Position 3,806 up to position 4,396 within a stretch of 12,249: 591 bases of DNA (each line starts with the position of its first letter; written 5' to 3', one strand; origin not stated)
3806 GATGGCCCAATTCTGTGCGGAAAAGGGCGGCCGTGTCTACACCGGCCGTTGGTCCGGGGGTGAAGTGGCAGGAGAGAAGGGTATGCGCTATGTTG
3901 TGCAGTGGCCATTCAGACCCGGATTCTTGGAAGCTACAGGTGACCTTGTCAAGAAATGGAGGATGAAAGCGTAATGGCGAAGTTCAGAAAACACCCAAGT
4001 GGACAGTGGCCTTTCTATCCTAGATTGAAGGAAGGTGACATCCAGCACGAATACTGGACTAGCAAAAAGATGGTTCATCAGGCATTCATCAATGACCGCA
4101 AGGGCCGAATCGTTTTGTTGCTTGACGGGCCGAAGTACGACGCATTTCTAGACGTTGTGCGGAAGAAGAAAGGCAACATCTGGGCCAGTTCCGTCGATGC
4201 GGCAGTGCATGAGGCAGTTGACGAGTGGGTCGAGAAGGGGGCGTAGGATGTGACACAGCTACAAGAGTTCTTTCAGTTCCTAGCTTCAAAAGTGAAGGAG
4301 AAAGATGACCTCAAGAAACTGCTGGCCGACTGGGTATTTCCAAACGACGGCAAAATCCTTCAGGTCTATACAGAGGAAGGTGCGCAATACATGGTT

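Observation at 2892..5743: Candidate undescribed lipid-redox operon: atypical nitroreductase + two RHH-like microproteins + SCP2 carrier + 3-hydroxyacyl-CoA dehydrogenase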

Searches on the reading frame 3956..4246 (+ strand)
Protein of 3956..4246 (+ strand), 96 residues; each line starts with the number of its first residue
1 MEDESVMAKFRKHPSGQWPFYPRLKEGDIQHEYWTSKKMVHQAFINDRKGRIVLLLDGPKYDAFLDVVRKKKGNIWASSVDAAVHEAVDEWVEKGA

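Call 3: search_protein_families(library=pfam, proteins=[window:3956-4246:+], max_evalue=0.1)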
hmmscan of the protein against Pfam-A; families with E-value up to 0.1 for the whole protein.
window:3956-4246:+ (96 aa): 1 family
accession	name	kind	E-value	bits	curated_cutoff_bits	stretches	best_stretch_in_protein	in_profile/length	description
PF25229.1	Salactin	-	0.028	13.9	27.1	1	60-94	220-254/335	Salactin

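Call 4: search_protein_families(library=ncbifam, proteins=[window:3956-4246:+], max_evalue=0.1)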
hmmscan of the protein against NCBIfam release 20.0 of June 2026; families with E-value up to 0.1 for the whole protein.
window:3956-4246:+ (96 aa): 1 family
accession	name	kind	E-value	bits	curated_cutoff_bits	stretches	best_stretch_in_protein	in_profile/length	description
NF053533.1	salactin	equivalog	0.025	13.7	400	1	60-94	221-255/335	actin-like salactin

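Call 9: find_homologous_proteins(query=window:3974-4246:+)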
Query window:3974-4246:+ (90 aa): 48 proteins with E <= 0.001 among 48 candidates. Only proteins of 49 to 158 residues were searched: fused or split forms outside these lengths cannot appear, so this answer is no evidence that the protein stands alone or is whole; lengths 'longer' or 'shorter' looks for them.
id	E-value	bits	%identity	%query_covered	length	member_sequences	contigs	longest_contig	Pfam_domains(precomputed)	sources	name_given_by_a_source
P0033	5.3e-53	195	94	100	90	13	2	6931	-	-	-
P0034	1.8e-48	181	86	98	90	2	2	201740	-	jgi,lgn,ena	-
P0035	1.3e-45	171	80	98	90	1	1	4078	-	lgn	-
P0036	2.0e-45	171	80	98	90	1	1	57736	-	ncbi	-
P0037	3.3e-45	170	80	98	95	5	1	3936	-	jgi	jgi:hypothetical protein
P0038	3.5e-45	170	82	98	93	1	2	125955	-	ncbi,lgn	ncbi:MAG: hypothetical protein QXS20_00055 [Candidatus Thorarchaeota archaeon]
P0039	3.1e-44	167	76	98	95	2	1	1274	-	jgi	jgi:hypothetical protein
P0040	4.3e-44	167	76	98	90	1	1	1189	-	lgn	-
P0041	4.6e-44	166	77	98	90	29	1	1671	-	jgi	-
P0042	5.7e-44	166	76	98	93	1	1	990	-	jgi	jgi:hypothetical protein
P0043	7.7e-44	166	75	98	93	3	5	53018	-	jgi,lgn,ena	-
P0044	1.4e-43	165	78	98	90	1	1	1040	-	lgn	-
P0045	1.5e-43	165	77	98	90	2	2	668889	-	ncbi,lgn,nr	ncbi:MAG: hypothetical protein BAJATHORv1_10172 [Candidatus Thorarchaeota archaeon]|nr:MAG: hypothet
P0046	1.6e-43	165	80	98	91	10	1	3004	-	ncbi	ncbi:MAG: hypothetical protein ACTSUU_04000 [Candidatus Thorarchaeota archaeon]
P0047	8.0e-43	163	76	94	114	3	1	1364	-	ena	-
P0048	9.7e-43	162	74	98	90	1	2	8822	-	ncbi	ncbi:MAG: hypothetical protein ACFE8Z_09915 [Candidatus Hermodarchaeota archaeon]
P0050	1.1e-42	162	73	98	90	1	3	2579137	-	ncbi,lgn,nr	ncbi:MAG: hypothetical protein JSW05_05770 [Candidatus Thorarchaeota archaeon]|nr:MAG: hypothetical 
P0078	7.3e-37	143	69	98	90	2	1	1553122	-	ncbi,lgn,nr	ncbi:MAG: hypothetical protein K9W43_03045 [Candidatus Thorarchaeota archaeon]|nr:hypothetical prote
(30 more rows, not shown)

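Call 10: find_encoding_contigs(protein=P0050, flank=8000, max_places=2)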
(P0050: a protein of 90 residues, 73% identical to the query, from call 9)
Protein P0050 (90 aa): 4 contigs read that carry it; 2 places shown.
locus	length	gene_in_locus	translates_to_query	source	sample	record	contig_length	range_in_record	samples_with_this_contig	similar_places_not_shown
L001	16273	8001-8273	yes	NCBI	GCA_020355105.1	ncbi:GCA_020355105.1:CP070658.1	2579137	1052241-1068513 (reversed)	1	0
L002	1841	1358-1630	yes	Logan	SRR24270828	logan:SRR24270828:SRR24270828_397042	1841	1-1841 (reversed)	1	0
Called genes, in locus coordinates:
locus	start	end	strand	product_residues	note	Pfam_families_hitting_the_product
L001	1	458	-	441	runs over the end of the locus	PF02308:MgtC, PF13194:DUF4010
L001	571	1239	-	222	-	PF00633:HHH (faint), PF10391:DNA_pol_lambd_f (weak), PF14520:HHH_5, PF01192:RNA_pol_Rpb6 (faint)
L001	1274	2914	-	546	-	PF00118:Cpn60_TCP1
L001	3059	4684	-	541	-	PF00155:Aminotran_1_2, PF01276:OKR_DC_1 (faint), PF01937:ARMT1-like_dom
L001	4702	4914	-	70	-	-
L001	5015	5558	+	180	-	PF13549:ATP-grasp_5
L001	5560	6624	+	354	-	PF01656:CbiA (weak), PF13500:AAA_26, PF07085:DRTGG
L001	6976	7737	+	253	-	PF00881:Nitroreductase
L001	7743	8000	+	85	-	-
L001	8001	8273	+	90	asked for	-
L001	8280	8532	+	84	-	-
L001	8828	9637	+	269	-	-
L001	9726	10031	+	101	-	-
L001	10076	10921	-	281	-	-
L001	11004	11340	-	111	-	-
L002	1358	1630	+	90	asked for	-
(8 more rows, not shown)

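Call 11: find_encoding_contigs(protein=P0078, flank=8000, max_places=2)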
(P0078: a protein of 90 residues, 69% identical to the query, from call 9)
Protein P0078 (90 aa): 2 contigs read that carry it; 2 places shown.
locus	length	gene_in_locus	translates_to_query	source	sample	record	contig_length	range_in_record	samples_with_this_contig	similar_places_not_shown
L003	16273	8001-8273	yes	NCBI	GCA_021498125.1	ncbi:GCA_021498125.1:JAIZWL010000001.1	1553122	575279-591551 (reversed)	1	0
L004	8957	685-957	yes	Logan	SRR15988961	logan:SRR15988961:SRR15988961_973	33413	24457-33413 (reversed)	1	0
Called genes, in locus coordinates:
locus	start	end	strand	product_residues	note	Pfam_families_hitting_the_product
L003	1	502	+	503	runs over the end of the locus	-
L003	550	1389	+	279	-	PF04015:DUF362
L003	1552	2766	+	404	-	PF00155:Aminotran_1_2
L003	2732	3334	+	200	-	PF03692:CxxCxxCC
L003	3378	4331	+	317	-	PF00106:adh_short (faint), PF01073:3Beta_HSD, PF01370:Epimerase, PF02719:Polysacc_synt_2, PF04321:RmlD_sub_bind (weak), PF07993:NAD_binding_4 (faint), PF13460:NAD_binding_10, PF16363:GDP_Man_Dehyd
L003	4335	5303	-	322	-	-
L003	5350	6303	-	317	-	-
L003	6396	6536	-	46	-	PF01402:RHH_1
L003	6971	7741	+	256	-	PF00881:Nitroreductase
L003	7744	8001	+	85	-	-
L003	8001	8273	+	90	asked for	-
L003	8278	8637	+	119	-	PF02036:SCP2 (weak)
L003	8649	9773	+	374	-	PF01210:NAD_Gly3P_dh_N (weak), PF02737:3HCDH_N, PF03446:NAD_binding_2 (faint), PF03721:UDPG_MGDP_dh_N, PF00725:3HCDH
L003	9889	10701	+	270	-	PF00378:ECH_1, PF16113:ECH_2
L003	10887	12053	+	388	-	PF00108:Thiolase_N, PF08545:ACP_syn_III (faint), PF02803:Thiolase_C, PF22691:Thiolase_C_1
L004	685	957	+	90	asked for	-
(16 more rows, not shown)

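Call 12: find_encoding_contigs(protein=P0048, flank=8000, max_places=2)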
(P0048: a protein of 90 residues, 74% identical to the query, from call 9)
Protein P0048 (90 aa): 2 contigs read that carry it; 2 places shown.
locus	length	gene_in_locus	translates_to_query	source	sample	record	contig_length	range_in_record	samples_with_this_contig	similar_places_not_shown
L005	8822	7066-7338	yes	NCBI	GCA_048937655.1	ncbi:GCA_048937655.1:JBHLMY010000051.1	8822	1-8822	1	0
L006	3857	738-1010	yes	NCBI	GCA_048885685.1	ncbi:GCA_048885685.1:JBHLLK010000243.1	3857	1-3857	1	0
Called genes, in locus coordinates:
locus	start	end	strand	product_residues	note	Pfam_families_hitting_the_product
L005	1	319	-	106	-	?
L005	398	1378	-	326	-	-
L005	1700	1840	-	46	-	PF01402:RHH_1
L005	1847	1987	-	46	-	PF01402:RHH_1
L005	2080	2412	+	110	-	-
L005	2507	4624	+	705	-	PF02629:CoA_binding, PF13380:CoA_binding_2, PF13607:Succ_CoA_lig, PF19045:Ligase_CoA_2, PF13549:ATP-grasp_5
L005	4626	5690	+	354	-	PF13500:AAA_26, PF07085:DRTGG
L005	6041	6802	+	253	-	PF00881:Nitroreductase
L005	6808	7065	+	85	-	-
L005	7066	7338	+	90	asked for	-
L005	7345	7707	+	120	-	PF02036:SCP2 (weak)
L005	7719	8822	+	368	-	PF01210:NAD_Gly3P_dh_N (faint), PF02737:3HCDH_N, PF03721:UDPG_MGDP_dh_N, PF00725:3HCDH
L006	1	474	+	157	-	PF00881:Nitroreductase (weak)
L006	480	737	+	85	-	-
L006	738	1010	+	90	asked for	-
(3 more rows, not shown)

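Call 24: find_related_loci(query=A2, collection=genome_contigs, flank=8000)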
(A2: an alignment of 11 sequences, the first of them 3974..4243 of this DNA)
Query A2 (90 aa) in genome_contigs; peptide patterns used: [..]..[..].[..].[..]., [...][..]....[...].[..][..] (x = any residue, [..] = any of these).
95 stretches matched a pattern; 69 encode a relative of the query (tblastn E <= 1e-3); 69 distinct loci.
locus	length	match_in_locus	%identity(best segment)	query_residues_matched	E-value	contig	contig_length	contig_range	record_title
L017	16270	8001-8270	93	1-90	5e-55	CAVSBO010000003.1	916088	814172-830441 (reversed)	MAG: Candidatus Thorarchaeota archaeon isolate MFD04408.bin.2.157 genome assembly, contig: contig_23502, whole genome sh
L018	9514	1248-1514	89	1-89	7e-52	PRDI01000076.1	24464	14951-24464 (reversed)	MAG: Candidatus Thorarchaeota archaeon isolate OWC3 Thor_OWC3_076, whole genome shotgun sequence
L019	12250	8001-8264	80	1-88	2e-48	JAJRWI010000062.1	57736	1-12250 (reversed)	MAG: archaeon isolate Dive96_bin2.169 k141_3799380, whole genome shotgun sequence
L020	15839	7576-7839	82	1-88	6e-48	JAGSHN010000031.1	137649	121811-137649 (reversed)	MAG: Candidatus Thorarchaeota archaeon isolate A361 k151_774942, whole genome shotgun sequence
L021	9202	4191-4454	76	1-88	5e-47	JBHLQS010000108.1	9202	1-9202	MAG: Candidatus Thorarchaeota archaeon isolate QM1B.10 QM1B.10@30925, whole genome shotgun sequence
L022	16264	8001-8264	77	1-88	1e-46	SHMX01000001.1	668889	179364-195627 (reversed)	MAG: Candidatus Thorarchaeota archaeon isolate BC 1189500001, whole genome shotgun sequence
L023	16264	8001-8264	78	1-88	7e-47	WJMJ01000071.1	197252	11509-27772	MAG: Promethearchaeota archaeon isolate RBin_111 k141_1706167, whole genome shotgun sequence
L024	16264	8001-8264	76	1-88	2e-46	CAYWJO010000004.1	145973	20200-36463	MAG TPA_asm: uncultured archaeon isolate SRP214966_co7_247 genome assembly, contig: NODE_32_length_145973_cov_6.631039, 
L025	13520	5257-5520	75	1-88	5e-46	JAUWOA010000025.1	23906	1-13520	MAG: Candidatus Thorarchaeota archaeon isolate CSMAG_2438 CSMAG_2438_k141_492996_length_23906_cov_91.5599, whole genome 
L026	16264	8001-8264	73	1-88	6e-46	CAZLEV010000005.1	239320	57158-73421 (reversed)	MAG TPA_asm: uncultured archaeon isolate binchicken_co379_69 genome assembly, contig: NODE_30_length_239320_cov_15.50322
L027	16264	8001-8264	78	1-88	8e-46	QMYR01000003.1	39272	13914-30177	MAG: Candidatus Thorarchaeota archaeon isolate B65_G9 B65_Guay9_scaffold_00215, whole genome shotgun sequence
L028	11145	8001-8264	74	1-88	2e-45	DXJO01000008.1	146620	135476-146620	MAG TPA_asm: Candidatus Thorarchaeota archaeon isolate MAG_9 k127_37162, whole genome shotgun sequence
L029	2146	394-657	73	1-88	2e-45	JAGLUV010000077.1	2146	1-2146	MAG: Candidatus Thorarchaeota archaeon isolate RS_11_42 ZL20.bin.42.fa_77, whole genome shotgun sequence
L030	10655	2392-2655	73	1-88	2e-45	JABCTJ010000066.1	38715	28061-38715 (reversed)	MAG: Candidatus Thorarchaeota archaeon isolate HM4_FB6 k127_811572, whole genome shotgun sequence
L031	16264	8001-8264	73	1-88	3e-45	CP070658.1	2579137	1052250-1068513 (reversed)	MAG: Candidatus Thorarchaeota archaeon isolate bin8 chromosome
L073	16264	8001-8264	43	1-88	8e-21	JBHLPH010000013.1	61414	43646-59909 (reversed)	MAG: Promethearchaeota archaeon isolate H2M.135 H2M.135@233, whole genome shotgun sequence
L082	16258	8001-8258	40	3-88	6e-19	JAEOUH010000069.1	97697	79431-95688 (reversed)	MAG: Candidatus Hermodarchaeota archaeon isolate FT1_005 k127_28001518, whole genome shotgun sequence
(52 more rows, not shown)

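Call 34: search_protein_families(library=pfam, proteins=[L073:3645-5327:+, L073:5538-5993:+, L073:6124-6810:+, L073:8653-9648:+, L073:10201-11169:+, L073:11275-12546:-, L082:3704-5386:+, L082:6052-6756:+, L082:8657-9649:+, L082:10185-11162:+], max_evalue=0.001)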
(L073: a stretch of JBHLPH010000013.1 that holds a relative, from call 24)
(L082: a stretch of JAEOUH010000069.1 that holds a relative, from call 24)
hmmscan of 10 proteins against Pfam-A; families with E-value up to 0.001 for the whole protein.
L073:3645-5327:+ (560 aa): 2 families
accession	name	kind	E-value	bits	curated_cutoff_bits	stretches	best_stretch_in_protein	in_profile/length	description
PF00501.34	AMP-binding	-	5.9e-99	331.9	29.9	1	28-411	1-384/384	AMP-binding enzyme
PF13193.12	AMP-binding_C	-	1.6e-22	80.6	24.5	1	463-537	2-76/76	AMP-binding enzyme C-terminal domain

L073:5538-5993:+ (151 aa): 1 family
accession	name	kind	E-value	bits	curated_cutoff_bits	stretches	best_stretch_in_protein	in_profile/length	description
PF02566.24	OsmC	-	9.2e-17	61.7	27.5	1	46-146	1-100/100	OsmC-like protein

L073:6124-6810:+ (228 aa): 0 families

L073:8653-9648:+ (331 aa): 41 families (the best 25 are shown)
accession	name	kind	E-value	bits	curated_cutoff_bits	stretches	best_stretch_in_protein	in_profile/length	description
PF00515.34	TPR_1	-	6.8e-72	235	27.8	7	48-80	2-34/34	Tetratricopeptide repeat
PF07719.23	TPR_2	-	6.1e-66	213.6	27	7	153-186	1-34/34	Tetratricopeptide repeat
PF13414.12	TPR_11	-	6.9e-58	192.5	26.8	6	59-94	6-41/42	TPR repeat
PF13181.12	TPR_8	-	6.5e-57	185.3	25.7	5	294-323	5-34/34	Tetratricopeptide repeat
PF13431.12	TPR_17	-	2.2e-50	165.2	24.4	4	69-102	1-34/34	Tetratricopeptide repeat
PF13424.12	TPR_12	-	7.6e-44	148.2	30.1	7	153-218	3-76/77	Tetratricopeptide repeat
PF13432.12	TPR_16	-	8.2e-44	148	32.7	6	191-254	1-64/65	Tetratricopeptide repeat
PF13428.12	TPR_14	-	6.2e-36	119.6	23.5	3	188-228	2-42/44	Tetratricopeptide repeat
PF14559.12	TPR_19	-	1.8e-34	118.3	25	5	168-224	6-62/68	Tetratricopeptide repeat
PF13371.12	TPR_9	-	6.3e-34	116.3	35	6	266-325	5-64/73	Tetratricopeptide repeat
PF13174.12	TPR_6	-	8.7e-29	98.6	26.3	0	188-219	1-32/33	Tetratricopeptide repeat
PF23914.1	TPR_CcmH_CycH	-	1.5e-25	90.3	42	2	217-319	46-150/158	Cytochrome c-type biogenesis protein H TPR domain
PF13176.12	TPR_7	-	2.5e-21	74.3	27.9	0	83-113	1-33/36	Tetratricopeptide repeat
PF12895.13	ANAPC3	-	1.9e-20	73.4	27.2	1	237-314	5-80/82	Anaphase-promoting complex, cyclosome, subunit 3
PF01239.28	PPTA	-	2.7e-18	64.9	29.5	0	136-165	2-31/32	Protein prenyltransferase alpha subunit repeat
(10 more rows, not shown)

L073:10201-11169:+ (322 aa): 2 families
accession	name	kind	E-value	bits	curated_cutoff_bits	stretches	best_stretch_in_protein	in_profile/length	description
PF01145.31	Band_7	-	1.5e-36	126.5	23.6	1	79-246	4-175/176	SPFH domain / Band 7 family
PF13421.11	Band_7_1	-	5.6e-07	29.8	24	1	137-230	112-207/211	SPFH domain-Band 7 family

L073:11275-12546:- (423 aa): 5 families
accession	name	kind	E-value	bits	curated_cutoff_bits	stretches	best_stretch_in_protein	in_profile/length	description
PF00441.29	Acyl-CoA_dh_1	-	4.1e-43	147.5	22.4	1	231-379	1-149/150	Acyl-CoA dehydrogenase, C-terminal domain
PF02771.21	Acyl-CoA_dh_N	-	7.8e-24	84.7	22.9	1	7-118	1-113/113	Acyl-CoA dehydrogenase, N-terminal domain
PF02770.24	Acyl-CoA_dh_M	-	1.9e-22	79.7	33.3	1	124-219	1-97/97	Acyl-CoA dehydrogenase, middle domain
PF08028.16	Acyl-CoA_dh_2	-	1.2e-13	51.9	22.7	1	247-368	2-133/134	Acyl-CoA dehydrogenase, C-terminal domain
PF22924.1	ACOX_C_alpha1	-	1.4e-05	25.4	27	1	310-370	99-159/169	Acyl-CoA oxidase, C-alpha1 domain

L082:3704-5386:+ (560 aa): 2 families
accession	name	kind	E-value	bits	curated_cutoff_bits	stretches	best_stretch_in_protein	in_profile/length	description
PF00501.34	AMP-binding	-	2.9e-97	326.3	29.9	1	28-411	1-384/384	AMP-binding enzyme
PF13193.12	AMP-binding_C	-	6.9e-22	78.6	24.5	1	463-537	2-76/76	AMP-binding enzyme C-terminal domain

L082:6052-6756:+ (234 aa): 1 family
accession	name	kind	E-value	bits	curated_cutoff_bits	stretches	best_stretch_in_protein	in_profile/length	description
PF04625.18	DEC-1_N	-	0.00076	19.1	29.2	1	76-135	90-147/403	DEC-1 protein, N-terminal region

L082:8657-9649:+ (330 aa): 47 families (the best 25 are shown)
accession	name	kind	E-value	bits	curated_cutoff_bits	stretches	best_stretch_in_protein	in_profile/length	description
PF00515.34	TPR_1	-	1.9e-73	239.9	27.8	8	119-151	1-33/34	Tetratricopeptide repeat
PF07719.23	TPR_2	-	2.7e-65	211.6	27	7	47-80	1-34/34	Tetratricopeptide repeat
PF13181.12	TPR_8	-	3.4e-58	189.3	25.7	4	153-185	1-33/34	Tetratricopeptide repeat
PF13414.12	TPR_11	-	4.6e-52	173.9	26.8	5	59-95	6-42/42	TPR repeat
PF13431.12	TPR_17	-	3e-51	167.9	24.4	4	69-102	1-34/34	Tetratricopeptide repeat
PF13432.12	TPR_16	-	7e-44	148.3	32.7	4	123-184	1-62/65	Tetratricopeptide repeat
PF13424.12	TPR_12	-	1.8e-42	143.8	30.1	5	82-148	4-74/77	Tetratricopeptide repeat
PF13428.12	TPR_14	-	4.4e-35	117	23.5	5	187-228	1-42/44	Tetratricopeptide repeat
PF13371.12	TPR_9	-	7.2e-34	116.1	35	4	266-325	5-64/73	Tetratricopeptide repeat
PF14559.12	TPR_19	-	3.5e-32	111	25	5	166-224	4-62/68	Tetratricopeptide repeat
PF13174.12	TPR_6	-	2.9e-27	93.9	26.3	0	188-219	1-32/33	Tetratricopeptide repeat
PF23914.1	TPR_CcmH_CycH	-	1.9e-23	83.5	42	2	217-319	46-150/158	Cytochrome c-type biogenesis protein H TPR domain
PF13176.12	TPR_7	-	2e-21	74.6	27.9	0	83-114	1-34/36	Tetratricopeptide repeat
PF13374.12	TPR_10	-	2e-18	66.2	27.5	0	85-111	6-32/42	Tetratricopeptide repeat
PF12895.13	ANAPC3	-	6.5e-17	62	27.2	1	200-278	2-78/82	Anaphase-promoting complex, cyclosome, subunit 3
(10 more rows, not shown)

L082:10185-11162:+ (325 aa): 2 families
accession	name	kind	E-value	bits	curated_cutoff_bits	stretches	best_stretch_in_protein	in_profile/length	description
PF01145.31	Band_7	-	6.1e-37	127.8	23.6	1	83-250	4-175/176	SPFH domain / Band 7 family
PF13421.11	Band_7_1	-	2.2e-05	24.6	24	1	145-234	116-207/211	SPFH domain-Band 7 family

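Call 37: search_protein_representatives(alignment_id=A2)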
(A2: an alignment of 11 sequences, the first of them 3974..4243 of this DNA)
Query: 11 sequences, 90 profile positions. Proteins with E-value up to 0.001 (for the whole library): 51; up to 1e-10: 19; up to 1e-30: 4. The best 51 are listed.
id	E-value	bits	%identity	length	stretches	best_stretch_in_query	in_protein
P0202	9.1e-40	150.9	-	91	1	1-90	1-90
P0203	1.9e-39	149.9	-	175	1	4-90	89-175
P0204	1.0e-32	128.3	-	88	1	4-88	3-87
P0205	2.4e-31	123.9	-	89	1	1-88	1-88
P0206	4.9e-29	116.5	-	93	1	3-89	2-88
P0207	6.5e-29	116.1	-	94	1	1-89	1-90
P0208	2.8e-28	114.1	-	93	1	1-89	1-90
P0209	9.6e-28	112.4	-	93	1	1-89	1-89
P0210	1.9e-24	101.8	-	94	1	1-88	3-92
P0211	7.4e-23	96.7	-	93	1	3-88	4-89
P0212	9.4e-22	93.2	-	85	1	6-89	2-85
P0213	1.4e-18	83.0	-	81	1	11-89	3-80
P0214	1.7e-18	82.7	-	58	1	33-90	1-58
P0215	1.8e-17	79.5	-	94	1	1-89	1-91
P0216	1.5e-15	73.3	-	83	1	1-64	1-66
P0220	6.6e-11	58.4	-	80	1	11-88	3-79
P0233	3.8e-07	46.3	-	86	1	11-89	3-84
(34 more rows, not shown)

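Call 39: find_encoding_contigs(protein=P0233, flank=6000, max_places=3)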
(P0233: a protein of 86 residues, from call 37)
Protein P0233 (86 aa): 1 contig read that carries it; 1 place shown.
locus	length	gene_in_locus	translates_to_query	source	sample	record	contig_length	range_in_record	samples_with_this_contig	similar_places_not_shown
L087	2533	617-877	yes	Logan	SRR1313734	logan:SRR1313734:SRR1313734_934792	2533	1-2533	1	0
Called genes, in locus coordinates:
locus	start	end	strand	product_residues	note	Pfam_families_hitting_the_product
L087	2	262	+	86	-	?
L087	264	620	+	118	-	-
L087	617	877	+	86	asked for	-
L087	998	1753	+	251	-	PF00106:adh_short, PF08659:KR, PF23441:SDR, PF13561:adh_short_C2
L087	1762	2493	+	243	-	PF00106:adh_short, PF08659:KR, PF23441:SDR (weak), PF13561:adh_short_C2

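Call 40: find_encoding_contigs(protein=P0220, flank=6000, max_places=3)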
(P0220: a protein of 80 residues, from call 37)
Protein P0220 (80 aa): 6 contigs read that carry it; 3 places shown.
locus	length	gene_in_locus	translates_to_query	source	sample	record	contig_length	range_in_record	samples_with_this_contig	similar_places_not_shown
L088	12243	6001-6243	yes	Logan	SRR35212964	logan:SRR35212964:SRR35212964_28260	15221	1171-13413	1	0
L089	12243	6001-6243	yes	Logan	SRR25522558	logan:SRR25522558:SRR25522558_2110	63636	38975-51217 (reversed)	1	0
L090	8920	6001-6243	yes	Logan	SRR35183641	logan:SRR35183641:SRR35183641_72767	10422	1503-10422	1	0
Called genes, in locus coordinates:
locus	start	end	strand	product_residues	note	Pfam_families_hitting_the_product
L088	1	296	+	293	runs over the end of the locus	PF00005:ABC_tran, PF13304:AAA_21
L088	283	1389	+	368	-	PF00155:Aminotran_1_2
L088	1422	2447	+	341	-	PF03186:CobD_Cbib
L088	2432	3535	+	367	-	PF01955:CbiZ, PF04608:PgpA (weak)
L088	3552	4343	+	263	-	PF02654:CobS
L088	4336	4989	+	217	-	PF02348:CTP_transf_3 (weak), PF12804:NTP_transf_3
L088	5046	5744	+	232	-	PF00881:Nitroreductase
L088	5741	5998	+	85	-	-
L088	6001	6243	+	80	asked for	-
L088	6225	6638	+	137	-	PF02036:SCP2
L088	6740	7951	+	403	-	PF08714:Fae, PF00215:OMPdecase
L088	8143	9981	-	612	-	PF02730:AFOR_N, PF01314:AFOR_C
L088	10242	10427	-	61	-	-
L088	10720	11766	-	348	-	PF05569:Peptidase_M56, PF01435:Peptidase_M48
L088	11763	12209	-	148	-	PF03965:Penicillinase_R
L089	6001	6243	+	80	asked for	-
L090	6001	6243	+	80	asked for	-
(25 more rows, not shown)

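Call 41: find_encoding_contigs(protein=P0213, flank=6000, max_places=3)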
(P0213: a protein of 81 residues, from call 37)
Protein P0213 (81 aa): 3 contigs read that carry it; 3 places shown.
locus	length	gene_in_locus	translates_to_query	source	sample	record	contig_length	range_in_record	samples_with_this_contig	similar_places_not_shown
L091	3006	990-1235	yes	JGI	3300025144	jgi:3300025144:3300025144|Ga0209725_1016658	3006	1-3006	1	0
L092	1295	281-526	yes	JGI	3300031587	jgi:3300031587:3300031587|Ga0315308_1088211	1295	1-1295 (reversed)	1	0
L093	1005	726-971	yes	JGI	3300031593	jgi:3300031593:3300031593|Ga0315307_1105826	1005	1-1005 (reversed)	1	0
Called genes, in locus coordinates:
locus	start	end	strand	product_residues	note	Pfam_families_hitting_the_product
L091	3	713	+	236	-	PF00881:Nitroreductase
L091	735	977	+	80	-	-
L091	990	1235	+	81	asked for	-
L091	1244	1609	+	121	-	-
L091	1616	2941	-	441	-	PF00501:AMP-binding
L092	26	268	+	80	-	-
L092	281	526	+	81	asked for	-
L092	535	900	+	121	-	-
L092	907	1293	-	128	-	?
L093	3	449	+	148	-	?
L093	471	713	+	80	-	-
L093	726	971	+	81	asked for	-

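Call 47: predict_structure(alignment_id=A3)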
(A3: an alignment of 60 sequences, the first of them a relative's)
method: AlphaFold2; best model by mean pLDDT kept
length: 175 residues; sequences in the alignment: 60
mean_pLDDT: 80.8   pTM: 0.51
mean pLDDT of the five models: 80.8, 80.0, 79.7, 79.0, 78.0
residues with pLDDT >= 90: 82; 70-90: 47; 50-70: 34; < 50: 12
segments of 3 or more residues with pLDDT < 50: 89-100
pLDDT, mean of each block of 10 residues (from residue 1): 87 91 93 91 88 92 83 88 71 43 59 58 60 86 97 91 93 83
secondary structure, 60 per line:
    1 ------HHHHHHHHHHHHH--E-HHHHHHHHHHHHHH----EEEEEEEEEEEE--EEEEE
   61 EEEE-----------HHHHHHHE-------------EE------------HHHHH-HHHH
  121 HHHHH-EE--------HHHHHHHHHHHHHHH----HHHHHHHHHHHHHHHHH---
elements in order: H7-19 H24-37 E42-53 E56-64 H76-82 H111-115 H117-125 H137-151 H156-172

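Call 50: fold_search(model_id=the predicted structure, library=pdb)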
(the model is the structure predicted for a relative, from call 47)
No match with E <= 0.001 here; weaker rows may still be real.
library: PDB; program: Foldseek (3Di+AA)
matches with E <= 10: 364; with E <= 0.001: 0
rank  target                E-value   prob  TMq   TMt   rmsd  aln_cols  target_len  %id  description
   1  9esh_L                8.4e-02  0.06  0.10  0.09  38.2       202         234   14  Structure of a B-state intermediate committed to discard (Bd-I state) (released 2024-12-25)
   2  9esi_L                8.4e-02  0.06  0.10  0.08  38.1       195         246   14  Structure of a B-state intermediate committed to discard (Bd-II state) (released 2024-12-25)
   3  8i0s_R                3.0e-01  0.05  0.13  0.08  40.2       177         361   14  The cryo-EM structure of human Bact-II complex (released 2024-07-31)
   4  3uxu                  3.2e-01  0.30  0.15  0.16  12.8        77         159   23  The structure of the catalytic domain of the Sulfolobus Spindle-shaped viral integrase reveals an evolutionarily conserv (released 2012-05-16)
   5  3vcf_A                6.0e-01  0.07  0.15  0.17  17.4       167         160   20  SSV1 integrase C-terminal catalytic domain (174-335aa) (released 2012-05-30)
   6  5xjc_R                8.2e-01  0.03  0.11  0.08  39.2       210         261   12  Cryo-EM structure of the human spliceosome just prior to exon ligation at 3.6 angstrom (released 2017-07-05)
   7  1pu1_MODEL_1_A        9.3e-01  0.06  0.12  0.18  13.3        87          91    8  Solution structure of the Hypothetical protein mth677 from Methanothermobacter Thermautotrophicus (released 2004-06-08)
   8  3jb9_M                9.9e-01  0.01  0.10  0.11  38.8       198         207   13  Cryo-EM structure of the yeast spliceosome at 3.6 angstrom resolution (released 2015-09-23)
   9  2h1e_B                1.1e+00  0.11  0.15  0.16  17.5        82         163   20  Tandem chromodomains of budding yeast CHD1 (released 2007-03-27)
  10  9l5s_R                1.1e+00  0.02  0.12  0.07  38.4       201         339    9  Cryo-EM structure of the thermophile spliceosome (state B*Q1) (released 2025-03-12)
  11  9l5r_R                1.2e+00  0.03  0.13  0.08  36.1       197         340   11  Cryo-EM structure of the thermophile spliceosome (state ILS) (released 2025-03-12)
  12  6zym_C                1.3e+00  0.02  0.13  0.11  35.4       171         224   14  Human C Complex Spliceosome - High-resolution CORE (released 2020-10-14)
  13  4fmr_A                1.4e+00  0.08  0.15  0.13  11.0        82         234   16  Crystal structure of a Putative bacterial DNA binding protein (BVU_2165) from Bacteroides vulgatus ATCC 8482 at 2.25 A (released 2012-08-15)
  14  4fmr_D                1.5e+00  0.06  0.13  0.12  10.1        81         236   16  Crystal structure of a Putative bacterial DNA binding protein (BVU_2165) from Bacteroides vulgatus ATCC 8482 at 2.25 A (released 2012-08-15)
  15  9r9o_SF               1.6e+00  0.07  0.13  0.11  10.4        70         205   24  Yeast 80S with nascent chain in complex with Ssb1-ADP in the S1 state (released 2025-12-24)
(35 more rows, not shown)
